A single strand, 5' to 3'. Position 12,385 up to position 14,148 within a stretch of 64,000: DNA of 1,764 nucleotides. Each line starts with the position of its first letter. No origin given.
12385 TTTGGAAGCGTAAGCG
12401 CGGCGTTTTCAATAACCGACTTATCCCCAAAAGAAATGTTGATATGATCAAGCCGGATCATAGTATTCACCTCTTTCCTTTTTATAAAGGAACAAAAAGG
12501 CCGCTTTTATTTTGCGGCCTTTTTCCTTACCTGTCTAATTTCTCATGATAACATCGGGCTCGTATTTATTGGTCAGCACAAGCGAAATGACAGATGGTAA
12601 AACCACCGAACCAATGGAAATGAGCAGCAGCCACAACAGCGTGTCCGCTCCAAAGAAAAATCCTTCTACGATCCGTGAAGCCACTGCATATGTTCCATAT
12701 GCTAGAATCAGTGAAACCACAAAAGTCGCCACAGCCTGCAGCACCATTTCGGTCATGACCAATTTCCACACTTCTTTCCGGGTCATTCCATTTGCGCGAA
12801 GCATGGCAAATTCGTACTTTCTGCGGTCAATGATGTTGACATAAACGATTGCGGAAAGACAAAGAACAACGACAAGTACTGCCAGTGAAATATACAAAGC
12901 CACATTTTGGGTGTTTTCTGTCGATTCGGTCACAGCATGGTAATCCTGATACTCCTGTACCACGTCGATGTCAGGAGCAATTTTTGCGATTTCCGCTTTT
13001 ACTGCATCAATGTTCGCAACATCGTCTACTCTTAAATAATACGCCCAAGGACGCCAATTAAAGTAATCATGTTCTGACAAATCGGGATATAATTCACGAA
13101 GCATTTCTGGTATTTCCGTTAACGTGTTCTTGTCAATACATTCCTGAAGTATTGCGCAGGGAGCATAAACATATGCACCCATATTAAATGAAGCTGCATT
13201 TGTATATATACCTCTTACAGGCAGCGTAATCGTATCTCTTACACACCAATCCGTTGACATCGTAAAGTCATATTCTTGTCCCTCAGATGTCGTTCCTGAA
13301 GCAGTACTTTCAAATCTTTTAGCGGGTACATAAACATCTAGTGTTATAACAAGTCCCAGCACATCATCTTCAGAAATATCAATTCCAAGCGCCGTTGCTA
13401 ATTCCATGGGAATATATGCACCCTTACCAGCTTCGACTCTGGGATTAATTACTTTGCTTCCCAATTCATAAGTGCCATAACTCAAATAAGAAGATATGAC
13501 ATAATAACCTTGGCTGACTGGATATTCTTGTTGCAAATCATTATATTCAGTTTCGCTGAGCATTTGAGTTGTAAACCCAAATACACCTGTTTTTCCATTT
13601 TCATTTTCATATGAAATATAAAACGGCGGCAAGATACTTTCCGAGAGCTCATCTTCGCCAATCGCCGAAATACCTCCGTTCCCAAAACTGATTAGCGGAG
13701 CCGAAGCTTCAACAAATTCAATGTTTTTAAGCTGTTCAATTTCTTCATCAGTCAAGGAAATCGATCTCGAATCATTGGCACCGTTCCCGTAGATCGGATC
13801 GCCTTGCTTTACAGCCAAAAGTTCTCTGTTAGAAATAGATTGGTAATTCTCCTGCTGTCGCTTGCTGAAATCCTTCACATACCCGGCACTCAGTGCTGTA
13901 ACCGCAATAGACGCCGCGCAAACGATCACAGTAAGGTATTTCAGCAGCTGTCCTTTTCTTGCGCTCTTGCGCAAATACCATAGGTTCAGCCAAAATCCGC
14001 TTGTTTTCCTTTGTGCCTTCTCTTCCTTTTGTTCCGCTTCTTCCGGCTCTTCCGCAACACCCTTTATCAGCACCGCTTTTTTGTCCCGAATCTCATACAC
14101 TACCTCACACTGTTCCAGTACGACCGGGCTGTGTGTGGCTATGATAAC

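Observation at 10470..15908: Accessory locus: two small secreted proteins followed by two tandem MacB-architecture (NBD-FtsX fused) ABC proteins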

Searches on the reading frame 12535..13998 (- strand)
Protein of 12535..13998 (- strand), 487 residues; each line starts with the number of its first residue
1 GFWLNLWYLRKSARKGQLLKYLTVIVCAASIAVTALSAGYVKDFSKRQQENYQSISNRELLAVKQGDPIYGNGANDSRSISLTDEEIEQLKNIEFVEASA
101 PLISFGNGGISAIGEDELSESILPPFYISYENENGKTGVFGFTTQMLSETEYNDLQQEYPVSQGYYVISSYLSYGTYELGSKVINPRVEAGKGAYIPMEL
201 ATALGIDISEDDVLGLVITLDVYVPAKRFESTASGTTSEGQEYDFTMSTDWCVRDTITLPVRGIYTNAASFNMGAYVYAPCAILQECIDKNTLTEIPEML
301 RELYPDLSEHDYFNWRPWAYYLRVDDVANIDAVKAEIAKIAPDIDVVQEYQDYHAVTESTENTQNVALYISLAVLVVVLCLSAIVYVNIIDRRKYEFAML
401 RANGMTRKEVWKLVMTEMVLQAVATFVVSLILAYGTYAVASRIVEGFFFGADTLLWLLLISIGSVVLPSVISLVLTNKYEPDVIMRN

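Call 25: find_homologous_proteins(query=A2, max_evalue=0.001)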
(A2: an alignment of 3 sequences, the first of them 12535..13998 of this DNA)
Query A2 (3 sequences) (487 aa, profile of the alignment): 12 proteins with E <= 0.001 among 8000 candidates.
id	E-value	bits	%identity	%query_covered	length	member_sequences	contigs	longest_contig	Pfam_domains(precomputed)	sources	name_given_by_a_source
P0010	7.3e-269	911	100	100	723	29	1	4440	PF02687.28,PF00005.34,PF02463.26,PF13304.13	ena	-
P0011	4.1e-264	895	63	100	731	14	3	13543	PF02687.28,PF00005.34,PF02463.26,PF13304.13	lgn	-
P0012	4.5e-181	621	49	99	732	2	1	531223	PF02687.28,PF00005.34,PF13175.13,PF02463.26,PF13304.13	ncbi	-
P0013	8.2e-178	611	26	100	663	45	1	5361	PF02687.28,PF00005.34,PF02463.26,PF13304.13,PF20720.4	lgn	-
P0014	1.7e-166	573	47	99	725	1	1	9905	PF02687.28,PF00005.34,PF13175.13,PF02463.26,PF13304.13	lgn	-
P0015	5.5e-162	559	50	99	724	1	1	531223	PF02687.28,PF00005.34,PF02463.26,PF13304.13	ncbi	-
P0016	5.9e-162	558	48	99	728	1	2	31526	PF02687.28,PF00005.34,PF13175.13,PF02463.26,PF13304.13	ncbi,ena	-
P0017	4.4e-153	529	45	99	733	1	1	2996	PF02687.28,PF00005.34,PF02463.26,PF13304.13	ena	-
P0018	6.2e-153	529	47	99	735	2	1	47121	PF02687.28,PF00005.34,PF02463.26,PF13304.13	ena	-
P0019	1.1e-151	525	45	99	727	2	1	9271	PF02687.28,PF00005.34,PF02463.26,PF13304.13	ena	-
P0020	4.9e-151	522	48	99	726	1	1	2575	PF02687.28,PF00005.34,PF02463.26,PF13304.13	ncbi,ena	-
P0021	6.8e-122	426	47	74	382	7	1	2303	PF02687.28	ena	-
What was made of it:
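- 12 ABC clusters among 5.8 billion proteins (call 25).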

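Call 26: find_encoding_contigs(protein=P0012, flank=10000, max_places=3)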
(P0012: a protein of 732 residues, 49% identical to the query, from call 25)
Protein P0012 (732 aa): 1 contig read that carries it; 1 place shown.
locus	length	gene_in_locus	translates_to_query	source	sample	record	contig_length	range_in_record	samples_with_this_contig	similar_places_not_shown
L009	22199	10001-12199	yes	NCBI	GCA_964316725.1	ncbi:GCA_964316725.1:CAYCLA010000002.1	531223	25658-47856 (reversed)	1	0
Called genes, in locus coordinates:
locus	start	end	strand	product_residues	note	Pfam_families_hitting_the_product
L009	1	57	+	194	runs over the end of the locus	PF00583:Acetyltransf_1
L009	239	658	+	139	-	PF00164:Ribosom_S12_S23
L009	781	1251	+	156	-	PF00177:Ribosomal_S7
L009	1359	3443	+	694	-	PF00009:GTP_EFTU, PF03144:GTP_EFTU_D2, PF22042:EF-G_D2, PF14492:EFG_III, PF16658:RF3_C (weak), PF03764:EFG_IV, PF00679:EFG_C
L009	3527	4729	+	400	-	PF00009:GTP_EFTU, PF03144:GTP_EFTU_D2, PF03143:GTP_EFTU_D3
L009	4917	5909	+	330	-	PF01073:3Beta_HSD, PF01370:Epimerase, PF16363:GDP_Man_Dehyd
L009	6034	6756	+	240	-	PF20260:PUA_4, PF03932:CutC (faint), PF04452:Methyltrans_RNA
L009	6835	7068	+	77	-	-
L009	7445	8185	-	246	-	PF00589:Phage_integrase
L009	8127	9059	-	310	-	-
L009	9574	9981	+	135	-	-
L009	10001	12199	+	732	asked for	PF00005:ABC_tran, PF02463:SMC_N, PF13175:AAA_15 (faint), PF13304:AAA_21 (weak), PF02687:FtsX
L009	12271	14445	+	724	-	PF00005:ABC_tran, PF02463:SMC_N, PF13304:AAA_21 (weak), PF02687:FtsX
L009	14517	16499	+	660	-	PF00005:ABC_tran, PF02463:SMC_N, PF13304:AAA_21 (faint), PF02687:FtsX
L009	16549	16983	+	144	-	PF04679:DNA_ligase_A_C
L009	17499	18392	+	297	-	-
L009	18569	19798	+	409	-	-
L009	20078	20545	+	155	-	PF07883:Cupin_2 (faint)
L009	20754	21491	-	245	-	PF01520:Amidase_3, PF08239:SH3_3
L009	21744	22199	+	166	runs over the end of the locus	PF01569:PAP2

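Call 27: find_encoding_contigs(protein=P0016, flank=10000, max_places=3)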
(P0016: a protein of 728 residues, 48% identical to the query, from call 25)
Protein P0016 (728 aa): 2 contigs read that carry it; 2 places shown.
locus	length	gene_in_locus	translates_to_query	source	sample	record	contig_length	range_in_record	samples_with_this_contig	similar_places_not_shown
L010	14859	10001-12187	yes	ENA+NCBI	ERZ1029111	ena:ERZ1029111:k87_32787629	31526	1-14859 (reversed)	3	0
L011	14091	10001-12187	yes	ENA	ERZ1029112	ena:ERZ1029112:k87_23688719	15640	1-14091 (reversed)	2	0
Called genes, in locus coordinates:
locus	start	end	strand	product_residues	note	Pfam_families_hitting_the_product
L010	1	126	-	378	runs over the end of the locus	PF01551:Peptidase_M23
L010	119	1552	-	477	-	-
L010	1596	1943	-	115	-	-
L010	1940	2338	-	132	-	PF05973:Gp49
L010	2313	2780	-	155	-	-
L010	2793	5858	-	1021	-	PF17210:SdrD_B (faint), PF08341:TED (faint), PF17802:SpaA (weak), PF11974:bMG3 (faint), PF17802:SpaA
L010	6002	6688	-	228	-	-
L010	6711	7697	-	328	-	PF02195:ParB_N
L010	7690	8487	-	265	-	PF00142:Fer4_NifH (weak), PF01656:CbiA, PF02374:ArsA_ATPase, PF06564:CBP_BcsQ, PF07015:VirC1 (faint), PF09140:MipZ (weak), PF10609:ParA, PF13614:AAA_31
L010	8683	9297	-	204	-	PF00589:Phage_integrase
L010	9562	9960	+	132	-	-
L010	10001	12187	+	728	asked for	PF00005:ABC_tran, PF02463:SMC_N, PF13175:AAA_15 (faint), PF13304:AAA_21 (faint), PF02687:FtsX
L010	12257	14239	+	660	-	PF00005:ABC_tran, PF02463:SMC_N, PF13304:AAA_21 (faint), PF02687:FtsX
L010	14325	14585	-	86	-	-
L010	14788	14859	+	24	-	?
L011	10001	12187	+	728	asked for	PF00005:ABC_tran, PF02463:SMC_N, PF13175:AAA_15 (faint), PF13304:AAA_21 (faint), PF02687:FtsX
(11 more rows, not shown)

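Call 28: find_encoding_contigs(protein=P0018, flank=10000, max_places=3)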
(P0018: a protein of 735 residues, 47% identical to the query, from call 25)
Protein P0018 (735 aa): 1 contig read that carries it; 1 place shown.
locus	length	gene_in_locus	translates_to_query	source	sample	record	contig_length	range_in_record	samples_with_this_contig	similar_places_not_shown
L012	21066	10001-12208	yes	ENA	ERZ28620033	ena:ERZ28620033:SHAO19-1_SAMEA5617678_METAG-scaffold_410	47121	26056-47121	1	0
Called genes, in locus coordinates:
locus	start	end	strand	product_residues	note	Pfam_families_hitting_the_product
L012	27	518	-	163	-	PF04294:VanW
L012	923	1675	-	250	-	PF00753:Lactamase_B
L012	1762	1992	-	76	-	PF00381:PTS-HPr (weak)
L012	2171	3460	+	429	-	PF00919:UPF0004, PF04055:Radical_SAM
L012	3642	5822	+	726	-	-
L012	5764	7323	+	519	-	PF13507:GATase_5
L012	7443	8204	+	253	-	PF09335:VTT_dom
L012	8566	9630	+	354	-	PF12671:Amidase_6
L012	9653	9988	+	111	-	-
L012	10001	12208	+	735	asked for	PF00005:ABC_tran, PF02463:SMC_N (weak), PF13304:AAA_21 (weak), PF02687:FtsX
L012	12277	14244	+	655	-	PF00005:ABC_tran, PF02463:SMC_N, PF13304:AAA_21 (faint), PF02687:FtsX (weak)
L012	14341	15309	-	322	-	PF02275:CBAH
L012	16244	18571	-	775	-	PF20585:Pectate_lyase_5 (weak), PF09479:Flg_new, PF03442:CBM_X2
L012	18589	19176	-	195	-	PF17032:Zn_ribbon_15 (faint), PF18912:DZR_2 (faint), PF13248:Zn_ribbon_3 (weak), PF24460:DUF7575 (faint), PF12773:DZR, PF13240:Zn_Ribbon_1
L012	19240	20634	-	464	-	-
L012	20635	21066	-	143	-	?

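Call 37: search_protein_families(library=pfam, proteins=[L012:8566-9630:+, L012:9653-9988:+, L009:8127-9059:-, L009:16549-16983:+, L010:14325-14585:-, L009:6835-7068:+], max_evalue=0.01)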
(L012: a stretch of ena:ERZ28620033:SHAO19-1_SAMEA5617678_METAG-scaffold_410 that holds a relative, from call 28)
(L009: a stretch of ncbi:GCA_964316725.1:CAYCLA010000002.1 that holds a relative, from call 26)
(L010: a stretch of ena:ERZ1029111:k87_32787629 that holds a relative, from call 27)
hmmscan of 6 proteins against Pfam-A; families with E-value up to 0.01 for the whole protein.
L012:8566-9630:+ (354 aa): 2 families
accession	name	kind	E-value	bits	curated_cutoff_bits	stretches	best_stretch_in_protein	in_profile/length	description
PF12671.13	Amidase_6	-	8.7e-23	81.6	23.2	1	170-342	1-154/163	Putative amidase domain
PF06940.17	DUF1287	-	0.0052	17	25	0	182-323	13-136/163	Domain of unknown function (DUF1287)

L012:9653-9988:+ (111 aa): 0 families

L009:8127-9059:- (310 aa): 0 families

L009:16549-16983:+ (144 aa): 1 family
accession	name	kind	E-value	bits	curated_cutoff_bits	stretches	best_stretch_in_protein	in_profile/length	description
PF04679.21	DNA_ligase_A_C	-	1e-16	61.5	27.5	1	42-131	4-94/94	ATP dependent DNA ligase C terminal region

L010:14325-14585:- (86 aa): 0 families

L009:6835-7068:+ (77 aa): 0 families

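Call 47: search_protein_families(library=ncbifam, proteins=[window:12535-13998:-], max_evalue=1)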
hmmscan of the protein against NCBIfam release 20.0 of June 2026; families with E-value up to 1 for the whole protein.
window:12535-13998:- (487 aa): 3 families
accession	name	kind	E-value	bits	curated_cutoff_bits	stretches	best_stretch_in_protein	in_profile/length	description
TIGR03434.1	ADOP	subfamily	2.3e-05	22.7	622.3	1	321-457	630-767/803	ADOP family duplicated permease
TIGR01185.1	devC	equivalog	0.01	14.9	290.35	1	343-460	234-355/380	ABC transporter permease DevC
NF041854.1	ABC_perm_YbbP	equivalog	0.035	12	999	1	366-469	687-789/806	putative ABC transporter permease subunit YbbP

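Call 48: search_protein_families(library=pfam, proteins=[window:12535-13998:-], max_evalue=1)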
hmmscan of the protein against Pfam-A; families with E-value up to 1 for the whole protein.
window:12535-13998:- (487 aa): 5 families
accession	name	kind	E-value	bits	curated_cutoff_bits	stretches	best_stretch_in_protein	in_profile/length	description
PF02687.27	FtsX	-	6e-13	49.3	25.5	1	370-475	3-111/120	FtsX-like permease C-terminal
PF12704.14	MacB_PCD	-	1.4e-05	25.9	27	1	22-338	3-205/207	MacB-like periplasmic core domain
PF00528.27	BPD_transp_1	-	0.07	13.3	26.4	0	352-393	149-181/184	Binding-protein-dependent transport system inner membrane component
PF10110.14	GPDPase_memb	-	0.2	10.8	29.6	1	371-473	172-277/321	Membrane domain of glycerophosphoryl diester phosphodiesterase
PF02430.21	AMA-1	-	0.26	10.6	21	1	335-389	405-458/470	Apical membrane antigen 1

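Call 74: search_dna_similar(query=window:12535-13998:-, collection=plasmids, mode=protein, max_evalue=0.00001, max_rows=10)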
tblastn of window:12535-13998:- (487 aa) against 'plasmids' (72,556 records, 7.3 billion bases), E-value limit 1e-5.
No match.

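Call 83: search_protein_families(library=pfam, alignment_id=A9, max_evalue=0.01)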
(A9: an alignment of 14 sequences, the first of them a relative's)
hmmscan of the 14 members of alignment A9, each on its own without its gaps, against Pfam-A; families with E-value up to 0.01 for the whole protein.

A. member 1, P0010 (723 aa): 7 families
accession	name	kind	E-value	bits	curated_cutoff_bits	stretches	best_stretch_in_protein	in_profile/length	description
PF00005.33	ABC_tran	-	1.1e-27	97.7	25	1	20-163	5-137/137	ABC transporter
PF13304.12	AAA_21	-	2.2e-14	54.7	27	2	84-198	177-304/304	AAA domain, putative AbiEii toxin, Type IV TA system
PF02687.27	FtsX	-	1.7e-12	47.9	25.5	1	606-711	3-111/120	FtsX-like permease C-terminal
PF02463.25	SMC_N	-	1.4e-10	41.4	40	1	24-209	22-214/220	RecF/RecN/SMC N terminal domain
PF13481.12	AAA_25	-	0.0017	18.4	27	0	24-44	31-51/195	AAA domain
PF13555.12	AAA_29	-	0.0027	17.9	27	1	24-43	21-39/61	P-loop containing region of AAA domain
PF13401.12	AAA_22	-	0.0079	16.9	27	0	27-189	6-121/130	AAA domain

B. families by the number of members that match (of 14 scanned): 20 families
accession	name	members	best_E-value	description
PF00005.33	ABC_tran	14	1.1e-31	ABC transporter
PF13304.12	AAA_21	14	1.4e-14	AAA domain, putative AbiEii toxin, Type IV TA system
PF02687.27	FtsX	14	1.7e-12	FtsX-like permease C-terminal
PF02463.25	SMC_N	14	3.3e-12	RecF/RecN/SMC N terminal domain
PF13555.12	AAA_29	14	0.00035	P-loop containing region of AAA domain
PF13175.12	AAA_15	12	9.7e-07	AAA ATPase domain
PF13481.12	AAA_25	10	0.0017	AAA domain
PF13476.12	AAA_23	9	9.6e-06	AAA domain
PF25199.1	nSTAND_NTPase5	7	0.00078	Novel STAND NTPase 5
PF13238.12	AAA_18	5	0.00057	AAA domain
PF13558.12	SbcC_Walker_B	4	0.0056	SbcC/RAD50-like, Walker B motif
PF20720.3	nSTAND3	2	1.7e-05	Novel STAND NTPase 3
PF13401.12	AAA_22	2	0.0046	AAA domain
PF13903.11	Claudin_2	1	0.00062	PMP-22/EMP/MP20/Claudin tight junction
PF12704.14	MacB_PCD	1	0.0014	MacB-like periplasmic core domain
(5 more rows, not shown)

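Call 86: search_solved_structures(query=A10, max_evalue=1, show_alignments=1)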
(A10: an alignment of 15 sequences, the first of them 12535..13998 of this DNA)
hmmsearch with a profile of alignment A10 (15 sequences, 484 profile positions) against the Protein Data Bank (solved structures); distinct sequences matched with E-value up to 1: 1.
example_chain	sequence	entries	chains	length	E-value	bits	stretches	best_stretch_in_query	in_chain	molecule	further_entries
9ge6_A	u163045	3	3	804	0.037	16.4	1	344-455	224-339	Uncharacterized ABC transporter permease YbbP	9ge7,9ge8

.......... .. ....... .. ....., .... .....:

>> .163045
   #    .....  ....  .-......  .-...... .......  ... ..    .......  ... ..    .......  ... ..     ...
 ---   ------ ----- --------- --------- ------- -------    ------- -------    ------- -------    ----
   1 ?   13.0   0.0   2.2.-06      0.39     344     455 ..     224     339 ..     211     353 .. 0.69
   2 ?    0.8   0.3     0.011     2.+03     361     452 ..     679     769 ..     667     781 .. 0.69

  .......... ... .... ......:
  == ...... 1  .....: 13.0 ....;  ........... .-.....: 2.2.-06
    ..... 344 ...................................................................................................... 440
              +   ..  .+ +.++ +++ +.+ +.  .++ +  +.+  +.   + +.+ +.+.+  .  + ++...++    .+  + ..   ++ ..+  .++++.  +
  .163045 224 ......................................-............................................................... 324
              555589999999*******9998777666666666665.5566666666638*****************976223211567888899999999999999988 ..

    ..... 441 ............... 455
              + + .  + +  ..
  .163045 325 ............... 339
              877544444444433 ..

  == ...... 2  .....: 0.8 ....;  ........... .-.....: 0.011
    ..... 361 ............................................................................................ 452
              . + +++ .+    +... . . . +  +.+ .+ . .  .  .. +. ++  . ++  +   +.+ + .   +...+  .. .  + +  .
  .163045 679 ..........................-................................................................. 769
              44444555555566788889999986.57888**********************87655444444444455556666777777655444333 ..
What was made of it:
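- On Type VII (MacB/FtsX) ABC superfamily: The profile search against the PDB finds no outer-domain match (call 86).
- Closest known: MacB. Different: A profile of the permease half finds no PDB relative except a marginal YbbP match, E 0.037 (call 86).
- Tried and rejected: Only a marginal YbbP match, E 0.037 (call 86).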

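Call 93: search_protein_families(library=pfam, proteins=[L009:17499-18392:+, L009:18569-19798:+], max_evalue=0.1)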
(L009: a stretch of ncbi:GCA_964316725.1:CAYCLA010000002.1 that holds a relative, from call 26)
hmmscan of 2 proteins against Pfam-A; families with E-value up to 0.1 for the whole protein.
L009:17499-18392:+ (297 aa): 1 family
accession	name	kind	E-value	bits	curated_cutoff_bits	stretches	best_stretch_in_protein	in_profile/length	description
PF13529.12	Peptidase_C39_2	-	0.021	15.8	24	1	121-243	3-128/143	Peptidase_C39 like family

L009:18569-19798:+ (409 aa): 1 family
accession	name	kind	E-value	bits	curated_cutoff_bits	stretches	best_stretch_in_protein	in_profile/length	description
PF23638.1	DUF7145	-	0.0081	16.6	28.2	1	326-369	29-73/111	Domain of unknown function (DUF7145)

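Call 96: find_encoding_contigs(protein=P0014, flank=8000, max_places=2)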
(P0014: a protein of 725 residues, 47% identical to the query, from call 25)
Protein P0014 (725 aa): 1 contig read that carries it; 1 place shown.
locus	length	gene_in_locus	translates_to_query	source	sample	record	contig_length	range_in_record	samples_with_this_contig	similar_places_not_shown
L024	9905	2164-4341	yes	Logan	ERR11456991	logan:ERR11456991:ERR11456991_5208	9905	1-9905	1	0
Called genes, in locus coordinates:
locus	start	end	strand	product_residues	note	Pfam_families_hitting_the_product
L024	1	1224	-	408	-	?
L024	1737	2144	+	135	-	-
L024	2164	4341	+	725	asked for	PF00005:ABC_tran, PF02463:SMC_N, PF13175:AAA_15 (faint), PF13304:AAA_21 (faint), PF02687:FtsX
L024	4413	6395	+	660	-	PF00005:ABC_tran, PF02463:SMC_N, PF13476:AAA_23 (faint), PF13304:AAA_21 (faint), PF02687:FtsX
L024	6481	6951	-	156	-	PF00436:SSB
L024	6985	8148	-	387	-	PF00712:DNA_pol3_beta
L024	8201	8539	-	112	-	-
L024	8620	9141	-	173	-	-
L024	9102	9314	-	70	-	-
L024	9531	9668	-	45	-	PF12957:DUF3846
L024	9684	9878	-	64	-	PF14207:DpnD-PcfM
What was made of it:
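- Integrases, ParAB and a SpaA pilin, or SSB, DnaN and DpnD-PcfM lie next to the locus (calls 26, 27, 96).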

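Call 97: find_encoding_contigs(protein=P0019, flank=8000, max_places=2)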
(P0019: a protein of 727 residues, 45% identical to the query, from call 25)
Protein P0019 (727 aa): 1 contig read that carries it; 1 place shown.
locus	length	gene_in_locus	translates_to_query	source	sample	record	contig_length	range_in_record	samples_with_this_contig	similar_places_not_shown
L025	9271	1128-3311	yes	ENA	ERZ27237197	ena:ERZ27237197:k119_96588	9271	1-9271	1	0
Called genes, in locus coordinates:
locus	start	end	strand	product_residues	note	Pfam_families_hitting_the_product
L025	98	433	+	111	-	-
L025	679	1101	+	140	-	-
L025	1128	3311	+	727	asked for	PF00005:ABC_tran, PF02463:SMC_N, PF13304:AAA_21 (weak), PF02687:FtsX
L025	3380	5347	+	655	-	PF00005:ABC_tran, PF02463:SMC_N, PF13304:AAA_21 (faint), PF02687:FtsX (weak)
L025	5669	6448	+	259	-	-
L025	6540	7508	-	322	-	PF02275:CBAH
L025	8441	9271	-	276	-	?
